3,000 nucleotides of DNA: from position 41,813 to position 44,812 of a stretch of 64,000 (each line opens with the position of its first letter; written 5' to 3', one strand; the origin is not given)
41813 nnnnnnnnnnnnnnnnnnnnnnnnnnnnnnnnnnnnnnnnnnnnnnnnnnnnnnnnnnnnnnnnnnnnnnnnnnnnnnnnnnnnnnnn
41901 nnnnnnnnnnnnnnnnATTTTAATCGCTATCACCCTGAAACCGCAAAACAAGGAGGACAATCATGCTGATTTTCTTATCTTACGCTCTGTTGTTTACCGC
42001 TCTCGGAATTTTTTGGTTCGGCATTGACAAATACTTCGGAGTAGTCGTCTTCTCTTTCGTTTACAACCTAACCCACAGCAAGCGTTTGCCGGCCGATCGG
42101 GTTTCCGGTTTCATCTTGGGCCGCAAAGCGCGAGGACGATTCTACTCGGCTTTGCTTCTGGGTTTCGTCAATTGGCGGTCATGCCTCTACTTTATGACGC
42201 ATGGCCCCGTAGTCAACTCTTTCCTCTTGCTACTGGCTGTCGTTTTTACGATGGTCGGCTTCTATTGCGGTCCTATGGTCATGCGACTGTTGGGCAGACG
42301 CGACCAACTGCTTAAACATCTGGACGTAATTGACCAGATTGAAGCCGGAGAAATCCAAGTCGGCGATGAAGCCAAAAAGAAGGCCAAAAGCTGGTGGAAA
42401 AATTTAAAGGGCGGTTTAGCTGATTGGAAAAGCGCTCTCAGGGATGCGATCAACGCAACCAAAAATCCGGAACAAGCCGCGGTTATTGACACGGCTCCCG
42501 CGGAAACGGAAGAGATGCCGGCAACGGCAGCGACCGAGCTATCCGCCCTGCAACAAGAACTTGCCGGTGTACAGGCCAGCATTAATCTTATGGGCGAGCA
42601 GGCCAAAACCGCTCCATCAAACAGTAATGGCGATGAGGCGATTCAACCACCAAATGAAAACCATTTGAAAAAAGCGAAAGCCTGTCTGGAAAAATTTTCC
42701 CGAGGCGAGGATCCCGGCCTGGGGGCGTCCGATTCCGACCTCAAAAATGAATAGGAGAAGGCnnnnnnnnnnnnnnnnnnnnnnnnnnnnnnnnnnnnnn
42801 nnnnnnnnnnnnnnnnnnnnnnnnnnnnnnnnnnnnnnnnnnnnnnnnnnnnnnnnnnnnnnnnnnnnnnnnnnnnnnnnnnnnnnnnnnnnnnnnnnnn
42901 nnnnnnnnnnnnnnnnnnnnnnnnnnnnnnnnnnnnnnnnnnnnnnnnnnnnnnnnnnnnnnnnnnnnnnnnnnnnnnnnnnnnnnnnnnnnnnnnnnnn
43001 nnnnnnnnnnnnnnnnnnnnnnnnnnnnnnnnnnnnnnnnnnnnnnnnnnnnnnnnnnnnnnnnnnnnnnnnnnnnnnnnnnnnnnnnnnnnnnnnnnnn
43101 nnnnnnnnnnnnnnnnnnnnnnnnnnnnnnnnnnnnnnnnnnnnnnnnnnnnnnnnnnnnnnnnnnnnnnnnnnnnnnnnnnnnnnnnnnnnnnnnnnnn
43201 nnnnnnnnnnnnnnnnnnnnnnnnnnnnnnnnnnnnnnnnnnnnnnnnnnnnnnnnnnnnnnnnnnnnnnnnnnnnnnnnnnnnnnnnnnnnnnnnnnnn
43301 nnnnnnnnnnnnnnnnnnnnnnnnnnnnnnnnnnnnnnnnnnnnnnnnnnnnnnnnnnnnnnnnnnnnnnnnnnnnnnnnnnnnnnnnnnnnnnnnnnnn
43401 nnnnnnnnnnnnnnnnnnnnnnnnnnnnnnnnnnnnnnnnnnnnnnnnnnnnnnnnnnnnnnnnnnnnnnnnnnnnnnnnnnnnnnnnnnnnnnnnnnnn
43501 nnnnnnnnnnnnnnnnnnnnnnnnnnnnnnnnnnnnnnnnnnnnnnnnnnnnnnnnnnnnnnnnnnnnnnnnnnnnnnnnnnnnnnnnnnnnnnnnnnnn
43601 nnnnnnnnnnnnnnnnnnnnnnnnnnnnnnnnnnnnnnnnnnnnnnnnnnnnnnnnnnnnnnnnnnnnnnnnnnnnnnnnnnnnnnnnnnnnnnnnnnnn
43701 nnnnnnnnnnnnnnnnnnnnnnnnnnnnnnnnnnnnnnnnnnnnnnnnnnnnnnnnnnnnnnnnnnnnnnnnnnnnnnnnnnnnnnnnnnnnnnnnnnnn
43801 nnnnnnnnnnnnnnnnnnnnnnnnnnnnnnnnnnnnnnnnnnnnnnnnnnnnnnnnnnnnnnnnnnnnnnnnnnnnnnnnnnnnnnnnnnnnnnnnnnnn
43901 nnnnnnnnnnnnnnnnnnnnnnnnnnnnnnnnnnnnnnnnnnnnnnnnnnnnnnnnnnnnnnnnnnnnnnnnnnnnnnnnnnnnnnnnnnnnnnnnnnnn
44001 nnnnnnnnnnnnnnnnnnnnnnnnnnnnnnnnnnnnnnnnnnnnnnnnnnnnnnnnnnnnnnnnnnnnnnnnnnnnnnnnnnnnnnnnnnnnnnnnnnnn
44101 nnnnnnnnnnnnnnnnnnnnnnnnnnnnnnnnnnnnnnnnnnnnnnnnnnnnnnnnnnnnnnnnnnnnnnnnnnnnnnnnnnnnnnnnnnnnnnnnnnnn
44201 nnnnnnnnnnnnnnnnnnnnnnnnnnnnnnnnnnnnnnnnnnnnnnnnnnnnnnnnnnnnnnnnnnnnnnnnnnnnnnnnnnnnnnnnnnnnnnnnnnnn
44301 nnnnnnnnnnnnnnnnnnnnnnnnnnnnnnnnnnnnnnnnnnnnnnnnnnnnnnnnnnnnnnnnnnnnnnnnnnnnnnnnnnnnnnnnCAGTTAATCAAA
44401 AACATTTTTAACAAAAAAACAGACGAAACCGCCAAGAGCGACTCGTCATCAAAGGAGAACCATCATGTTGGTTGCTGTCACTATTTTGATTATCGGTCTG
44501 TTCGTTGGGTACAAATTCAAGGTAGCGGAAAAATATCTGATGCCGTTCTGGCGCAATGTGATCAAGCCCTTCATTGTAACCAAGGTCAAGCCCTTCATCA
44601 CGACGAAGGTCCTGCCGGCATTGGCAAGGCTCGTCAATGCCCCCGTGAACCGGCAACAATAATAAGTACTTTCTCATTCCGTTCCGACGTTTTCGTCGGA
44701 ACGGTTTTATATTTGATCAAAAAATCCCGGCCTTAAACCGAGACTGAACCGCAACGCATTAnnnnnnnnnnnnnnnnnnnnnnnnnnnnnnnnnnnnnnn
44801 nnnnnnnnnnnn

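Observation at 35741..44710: Self-contained seven-gene operon of unknown function: coiled-coil protein, two paralogous FGQGL-motif proteins, non-canonical AAA+ ATPase and three membrane proteins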

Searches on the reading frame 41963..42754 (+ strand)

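Call 3: search_protein_families(library=pfam, proteins=[window:41963-42754:+], max_evalue=1)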
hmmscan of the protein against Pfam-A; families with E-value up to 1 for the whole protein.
window:41963-42754:+ (263 aa): 1 family
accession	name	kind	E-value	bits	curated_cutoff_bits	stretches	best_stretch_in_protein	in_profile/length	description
PF13796.11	Sensor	-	0.37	11.2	28.2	1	13-106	25-124/162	Putative sensor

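Call 4: search_protein_families(library=padloc, proteins=[window:41963-42754:+], max_evalue=1)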
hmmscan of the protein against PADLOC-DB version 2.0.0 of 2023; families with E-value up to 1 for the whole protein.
window:41963-42754:+ (263 aa): 0 families

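Call 5: search_protein_families(library=ncbifam, proteins=[window:41963-42754:+], max_evalue=1)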
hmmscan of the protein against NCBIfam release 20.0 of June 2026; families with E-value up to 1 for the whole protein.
window:41963-42754:+ (263 aa): 0 families

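Call 72: search_protein_families(library=phrogs, proteins=[window:41963-42754:+], max_evalue=0.1)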
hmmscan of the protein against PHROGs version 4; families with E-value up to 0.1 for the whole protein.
window:41963-42754:+ (263 aa): 0 families

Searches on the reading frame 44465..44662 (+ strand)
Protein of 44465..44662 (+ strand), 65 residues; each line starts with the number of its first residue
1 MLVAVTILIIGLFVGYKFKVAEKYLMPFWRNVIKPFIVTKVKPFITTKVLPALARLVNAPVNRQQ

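Call 3: search_protein_families(library=pfam, proteins=[window:44465-44662:+], max_evalue=1)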
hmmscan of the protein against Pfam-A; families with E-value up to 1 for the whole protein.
window:44465-44662:+ (65 aa): 0 families

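Call 4: search_protein_families(library=padloc, proteins=[window:44465-44662:+], max_evalue=1)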
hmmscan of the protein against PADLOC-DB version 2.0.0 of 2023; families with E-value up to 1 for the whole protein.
window:44465-44662:+ (65 aa): 0 families

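Call 5: search_protein_families(library=ncbifam, proteins=[window:44465-44662:+], max_evalue=1)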
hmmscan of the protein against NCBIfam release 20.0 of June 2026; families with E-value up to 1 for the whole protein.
window:44465-44662:+ (65 aa): 1 family
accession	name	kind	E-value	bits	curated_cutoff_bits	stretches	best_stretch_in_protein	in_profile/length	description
NF002503.0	PRK01844.1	equivalog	0.26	11.2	135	1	1-30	7-34/73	YneF family protein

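Call 72: search_protein_families(library=phrogs, proteins=[window:44465-44662:+], max_evalue=0.1)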
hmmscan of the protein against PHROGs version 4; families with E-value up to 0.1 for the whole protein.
window:44465-44662:+ (65 aa): 0 families
